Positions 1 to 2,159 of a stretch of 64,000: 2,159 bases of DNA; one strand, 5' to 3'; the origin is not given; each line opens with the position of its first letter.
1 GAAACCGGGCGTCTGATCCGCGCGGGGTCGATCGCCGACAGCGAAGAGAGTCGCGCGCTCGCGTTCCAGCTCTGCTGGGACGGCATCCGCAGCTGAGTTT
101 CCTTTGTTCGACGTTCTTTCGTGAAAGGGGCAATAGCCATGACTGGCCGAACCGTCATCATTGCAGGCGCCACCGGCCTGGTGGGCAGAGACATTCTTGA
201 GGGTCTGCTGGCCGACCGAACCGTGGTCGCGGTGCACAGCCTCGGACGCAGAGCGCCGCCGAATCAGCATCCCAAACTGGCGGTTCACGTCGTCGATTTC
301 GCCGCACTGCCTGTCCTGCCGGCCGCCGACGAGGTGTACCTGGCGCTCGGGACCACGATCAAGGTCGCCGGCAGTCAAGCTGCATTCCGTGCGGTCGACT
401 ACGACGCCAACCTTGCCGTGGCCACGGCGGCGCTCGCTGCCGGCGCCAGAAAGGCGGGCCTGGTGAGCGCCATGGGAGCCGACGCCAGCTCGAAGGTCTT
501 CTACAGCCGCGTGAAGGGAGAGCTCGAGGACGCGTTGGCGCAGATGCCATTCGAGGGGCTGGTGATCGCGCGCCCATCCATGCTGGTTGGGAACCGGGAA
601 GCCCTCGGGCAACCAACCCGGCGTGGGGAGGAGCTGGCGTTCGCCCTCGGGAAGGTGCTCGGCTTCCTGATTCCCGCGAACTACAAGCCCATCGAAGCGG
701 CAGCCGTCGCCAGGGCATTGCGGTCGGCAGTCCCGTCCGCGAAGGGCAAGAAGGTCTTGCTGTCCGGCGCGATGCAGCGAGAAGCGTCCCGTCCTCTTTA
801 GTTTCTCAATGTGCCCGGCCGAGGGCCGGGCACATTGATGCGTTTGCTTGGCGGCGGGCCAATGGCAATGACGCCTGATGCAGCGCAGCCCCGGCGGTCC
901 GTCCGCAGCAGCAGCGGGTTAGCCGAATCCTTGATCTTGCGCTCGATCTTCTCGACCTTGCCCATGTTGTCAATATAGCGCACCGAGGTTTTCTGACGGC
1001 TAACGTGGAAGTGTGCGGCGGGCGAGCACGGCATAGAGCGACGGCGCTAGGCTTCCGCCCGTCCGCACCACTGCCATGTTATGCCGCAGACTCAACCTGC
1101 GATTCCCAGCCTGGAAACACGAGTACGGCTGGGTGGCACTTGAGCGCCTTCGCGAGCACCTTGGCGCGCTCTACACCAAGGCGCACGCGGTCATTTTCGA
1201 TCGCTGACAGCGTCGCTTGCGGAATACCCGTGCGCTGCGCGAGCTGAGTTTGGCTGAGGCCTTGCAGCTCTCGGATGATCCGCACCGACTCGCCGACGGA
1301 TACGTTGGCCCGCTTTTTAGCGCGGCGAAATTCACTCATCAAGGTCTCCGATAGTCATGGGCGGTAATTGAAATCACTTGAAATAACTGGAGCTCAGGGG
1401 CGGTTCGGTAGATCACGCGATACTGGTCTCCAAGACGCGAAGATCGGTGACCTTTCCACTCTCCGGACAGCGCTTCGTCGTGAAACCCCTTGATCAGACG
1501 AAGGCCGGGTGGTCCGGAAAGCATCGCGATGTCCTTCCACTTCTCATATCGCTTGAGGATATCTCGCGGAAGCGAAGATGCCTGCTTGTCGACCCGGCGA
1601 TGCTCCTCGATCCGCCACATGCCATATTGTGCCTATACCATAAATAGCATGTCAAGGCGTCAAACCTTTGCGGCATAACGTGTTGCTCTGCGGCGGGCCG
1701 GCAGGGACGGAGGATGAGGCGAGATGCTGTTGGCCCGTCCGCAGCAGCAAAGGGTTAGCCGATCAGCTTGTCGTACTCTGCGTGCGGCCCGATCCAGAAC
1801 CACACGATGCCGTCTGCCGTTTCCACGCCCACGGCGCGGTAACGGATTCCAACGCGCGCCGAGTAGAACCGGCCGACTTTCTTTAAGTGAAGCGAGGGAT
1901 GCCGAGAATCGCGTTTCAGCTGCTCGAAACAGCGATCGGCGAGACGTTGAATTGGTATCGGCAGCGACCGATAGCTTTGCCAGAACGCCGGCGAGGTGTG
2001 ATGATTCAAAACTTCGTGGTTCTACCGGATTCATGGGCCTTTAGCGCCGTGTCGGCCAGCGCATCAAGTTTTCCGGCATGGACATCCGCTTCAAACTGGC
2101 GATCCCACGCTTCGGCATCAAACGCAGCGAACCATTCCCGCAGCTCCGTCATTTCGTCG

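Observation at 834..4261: Complete chromosomal integron: intI, candidate attI and a five-cassette array with one homogeneous attC family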

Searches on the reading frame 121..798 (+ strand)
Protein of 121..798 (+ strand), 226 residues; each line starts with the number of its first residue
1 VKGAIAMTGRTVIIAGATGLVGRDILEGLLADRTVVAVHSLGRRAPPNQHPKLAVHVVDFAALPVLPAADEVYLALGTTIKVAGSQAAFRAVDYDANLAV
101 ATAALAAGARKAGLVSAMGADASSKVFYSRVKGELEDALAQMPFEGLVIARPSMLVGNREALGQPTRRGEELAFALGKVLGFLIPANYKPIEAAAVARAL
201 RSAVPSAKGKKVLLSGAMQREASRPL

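Call 3: search_protein_families(library=ncbifam, proteins=[window:121-798:+], max_evalue=0.01)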
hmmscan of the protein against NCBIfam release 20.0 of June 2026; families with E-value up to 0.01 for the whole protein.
window:121-798:+ (226 aa): 1 family
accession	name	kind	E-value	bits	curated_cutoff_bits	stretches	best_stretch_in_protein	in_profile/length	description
TIGR01746.1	Thioester-redct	subfamily_domain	0.0022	17.3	213.35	1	11-47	1-37/371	thioester reductase domain-containing protein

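Call 4: search_protein_families(library=pfam, proteins=[window:121-798:+], max_evalue=0.01)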
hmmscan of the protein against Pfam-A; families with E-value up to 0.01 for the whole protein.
window:121-798:+ (226 aa): 3 families
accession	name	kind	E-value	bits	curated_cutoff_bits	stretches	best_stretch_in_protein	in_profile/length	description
PF13460.12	NAD_binding_10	-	7e-06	26.5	27.2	1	16-127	1-108/184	NAD(P)H-binding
PF08732.16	HIM1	-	4.2e-05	23.6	28.7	1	63-161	42-145/169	HIM1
PF01370.27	Epimerase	-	0.0026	17.7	20.9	1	12-109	1-107/240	NAD dependent epimerase/dehydratase family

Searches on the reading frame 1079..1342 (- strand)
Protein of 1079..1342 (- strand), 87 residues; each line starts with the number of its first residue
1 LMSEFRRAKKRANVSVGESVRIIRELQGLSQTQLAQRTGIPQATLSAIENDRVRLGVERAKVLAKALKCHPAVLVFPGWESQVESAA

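Call 3: search_protein_families(library=ncbifam, proteins=[window:1079-1342:-], max_evalue=0.01)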
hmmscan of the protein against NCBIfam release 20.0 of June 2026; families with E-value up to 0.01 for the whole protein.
window:1079-1342:- (87 aa): 15 families
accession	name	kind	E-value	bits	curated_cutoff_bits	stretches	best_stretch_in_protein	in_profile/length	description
NF007271.0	PRK09726.1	equivalog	2.4e-06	27.5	79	1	17-51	14-48/88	type II toxin-antitoxin system antitoxin HipB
NF007408.0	PRK09943.1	equivalog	3.1e-06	26.9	211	1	12-61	4-53/185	HTH-type transcriptional regulator PuuR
NF006015.0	PRK08154.1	subfamily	6.1e-06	25.6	204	1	6-78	21-93/314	anaerobic benzoate catabolism transcriptional regulator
TIGR02612.1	mob_myst_A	hypoth_equivalog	6.9e-06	26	122.6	1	19-70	29-82/150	mobile mystery protein A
TIGR03830.1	CxxCG_CxxCG_HTH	subfamily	1.4e-05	24.9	61.8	1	2-73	54-122/127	type II TA system antitoxin MqsA family protein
NF007257.0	PRK09706.1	subfamily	1.5e-05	24.8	101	1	13-77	3-67/135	transcriptional repressor DicA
TIGR03070.1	couple_hipB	subfamily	2.1e-05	24.4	71.65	1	17-57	4-44/58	type II toxin-antitoxin system Y4mF family antitoxin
NF047948.1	male_kill_WMK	equivalog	7.7e-05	22.3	300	1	14-71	4-61/300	WO male-killing family protein Wmk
TIGR02607.1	antidote_HigA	equivalog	0.00015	21.5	47.7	1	12-72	3-64/81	HigA family addiction module antitoxin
NF041951.1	phage_RstR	subfamily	0.00042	20.6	80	1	16-79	3-66/108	RstR family transcriptional repressor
TIGR00270.2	TIGR00270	equivalog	0.00047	20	110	1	17-68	77-128/159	multiprotein bridging factor aMBF1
NF041534.1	rodZ_Strepcoccus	equivalog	0.00072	18.9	375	1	14-52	4-42/275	cytoskeleton protein RodZ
NF008109.0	PRK10856.1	equivalog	0.0017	18.1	208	1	10-54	9-53/334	cytoskeleton protein RodZ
NF041493.1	MobT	equivalog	0.0037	16.1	600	1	24-68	5-49/383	MobT family relaxase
NF052239.1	antitox_spr1629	equivalog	0.0072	15.5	335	1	16-67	3-54/377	spr1629 family repressor/antitoxin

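Call 4: search_protein_families(library=pfam, proteins=[window:1079-1342:-], max_evalue=0.01)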
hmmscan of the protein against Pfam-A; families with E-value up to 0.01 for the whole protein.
window:1079-1342:- (87 aa): 10 families
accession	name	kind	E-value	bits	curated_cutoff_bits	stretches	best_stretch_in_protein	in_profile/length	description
PF01381.28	HTH_3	-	9.6e-16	58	23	1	21-73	2-54/55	Helix-turn-helix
PF13560.12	HTH_31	-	7.6e-10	39.4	27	1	17-72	3-59/64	Helix-turn-helix domain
PF13443.12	HTH_26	-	4.6e-08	33.6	22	1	24-72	6-55/63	Cro/C1-type HTH DNA-binding domain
PF13413.12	HTH_25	-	4.8e-07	29.9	24.6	1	21-53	3-35/62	Helix-turn-helix domain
PF12844.13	HTH_19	-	2.3e-05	24.6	30.2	1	17-64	1-48/64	Helix-turn-helix domain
PF13744.12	HTH_37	-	0.00024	21.3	27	1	7-54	10-57/80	Helix-turn-helix domain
PF20432.4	Xre-like-HTH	-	0.0031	18.2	25.8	1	19-57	14-52/63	Antitoxin Xre-like helix-turn-helix domain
PF12802.13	MarR_2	-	0.0054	17.3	27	1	27-48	18-40/61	MarR family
PF12840.13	HTH_20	-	0.0072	16.7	27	0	21-46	8-36/51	Helix-turn-helix domain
PF13412.12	HTH_24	-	0.0079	16.2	21.9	0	22-47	11-36/48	Winged helix-turn-helix DNA-binding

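Call 32: search_protein_families(library=padloc, proteins=[window:1079-1342:-], max_evalue=0.1)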
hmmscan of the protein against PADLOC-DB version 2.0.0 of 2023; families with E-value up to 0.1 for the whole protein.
window:1079-1342:- (87 aa): 17 families
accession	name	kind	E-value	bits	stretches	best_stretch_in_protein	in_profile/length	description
PDLC02926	HTH_VI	-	3.7e-10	37.9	1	16-76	2-62/92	-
PDLC04142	capH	-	1.7e-07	30.3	1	15-73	6-60/103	capH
PDLC03953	RmrA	-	2.5e-07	28.2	1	15-68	5-58/373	-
PDLC03954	RmrA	-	1.3e-06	25.6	1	16-75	11-70/380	-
PDLC03949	RmrA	-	1.6e-05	22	1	20-74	7-61/363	-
PDLC03665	Control_protein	-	2.1e-05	22.7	1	11-73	4-67/77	control protein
PDLC03671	Control_protein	-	6.8e-05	21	1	17-69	16-68/84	control protein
PDLC03536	REase_II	-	0.00034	18.4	1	19-69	14-64/237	Type II restriction enzyme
PDLC03951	RmrA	-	0.0026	14.8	1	19-74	12-67/400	-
PDLC03946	RmrA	-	0.0026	14.5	1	20-69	7-56/357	-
PDLC03947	RmrA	-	0.0045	13.9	1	8-57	4-53/383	-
PDLC03664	Control_protein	-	0.0069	14.8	1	14-73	12-71/74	control protein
PDLC04775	PDC-M69A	-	0.0077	14.7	1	15-75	7-67/113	-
PDLC03945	RmrA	-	0.0089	13.2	1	16-65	3-52/394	-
PDLC04133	mad1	-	0.012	13.9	1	28-49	5-26/60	mads_1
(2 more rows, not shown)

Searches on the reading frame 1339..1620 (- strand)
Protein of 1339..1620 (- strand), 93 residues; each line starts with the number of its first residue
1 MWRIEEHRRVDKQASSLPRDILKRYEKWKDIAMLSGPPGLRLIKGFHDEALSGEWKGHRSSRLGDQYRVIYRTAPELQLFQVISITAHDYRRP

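Call 3: search_protein_families(library=ncbifam, proteins=[window:1339-1620:-], max_evalue=0.01)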
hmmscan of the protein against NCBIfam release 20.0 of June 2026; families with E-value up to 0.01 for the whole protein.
window:1339-1620:- (93 aa): 1 family
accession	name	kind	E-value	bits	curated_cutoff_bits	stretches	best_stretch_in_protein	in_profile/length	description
TIGR02385.1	RelE_StbE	subfamily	1.4e-05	25.5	27.9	1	29-88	28-84/88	type II toxin-antitoxin system mRNA interferase toxin, RelE/StbE family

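Call 4: search_protein_families(library=pfam, proteins=[window:1339-1620:-], max_evalue=0.01)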
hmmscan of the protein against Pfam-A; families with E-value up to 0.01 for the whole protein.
window:1339-1620:- (93 aa): 1 family
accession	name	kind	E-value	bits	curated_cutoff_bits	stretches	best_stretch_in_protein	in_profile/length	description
PF15738.11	YafQ_toxin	-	0.0023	18.6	30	1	41-89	38-84/88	Bacterial toxin of type II toxin-antitoxin system, YafQ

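Call 31: search_protein_families(library=pfam, proteins=[window:1339-1620:-], max_evalue=5)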
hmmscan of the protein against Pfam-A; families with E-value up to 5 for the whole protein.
window:1339-1620:- (93 aa): 2 families
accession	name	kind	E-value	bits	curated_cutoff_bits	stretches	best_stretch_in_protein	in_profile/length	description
PF15738.11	YafQ_toxin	-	0.0023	18.6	30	1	41-89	38-84/88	Bacterial toxin of type II toxin-antitoxin system, YafQ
PF05015.19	HigB-like_toxin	-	0.098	13.6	27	1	39-72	44-77/91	RelE-like toxin of type II toxin-antitoxin system HigB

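Call 32: search_protein_families(library=padloc, proteins=[window:1339-1620:-], max_evalue=0.1)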
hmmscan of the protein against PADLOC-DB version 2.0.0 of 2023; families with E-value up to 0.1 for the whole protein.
window:1339-1620:- (93 aa): 0 families

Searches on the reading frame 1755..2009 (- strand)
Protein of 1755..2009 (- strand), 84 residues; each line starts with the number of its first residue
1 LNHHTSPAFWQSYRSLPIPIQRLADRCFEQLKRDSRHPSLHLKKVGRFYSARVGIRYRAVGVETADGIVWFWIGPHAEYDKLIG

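Call 3: search_protein_families(library=ncbifam, proteins=[window:1755-2009:-], max_evalue=0.01)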
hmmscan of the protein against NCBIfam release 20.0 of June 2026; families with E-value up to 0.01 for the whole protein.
window:1755-2009:- (84 aa): 0 families

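Call 4: search_protein_families(library=pfam, proteins=[window:1755-2009:-], max_evalue=0.01)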
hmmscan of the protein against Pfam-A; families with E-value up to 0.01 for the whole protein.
window:1755-2009:- (84 aa): 1 family
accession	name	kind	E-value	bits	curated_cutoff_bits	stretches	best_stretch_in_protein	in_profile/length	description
PF24732.2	ParE_like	-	3.9e-05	24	24.4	1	20-81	3-67/67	ParE-like toxin domain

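Call 31: search_protein_families(library=pfam, proteins=[window:1755-2009:-], max_evalue=5)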
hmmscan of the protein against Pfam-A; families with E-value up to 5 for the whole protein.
window:1755-2009:- (84 aa): 1 family
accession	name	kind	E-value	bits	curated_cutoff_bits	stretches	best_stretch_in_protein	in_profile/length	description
PF24732.2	ParE_like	-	3.9e-05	24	24.4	1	20-81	3-67/67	ParE-like toxin domain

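Call 32: search_protein_families(library=padloc, proteins=[window:1755-2009:-], max_evalue=0.1)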
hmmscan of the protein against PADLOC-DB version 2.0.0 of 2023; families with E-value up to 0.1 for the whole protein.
window:1755-2009:- (84 aa): 0 families
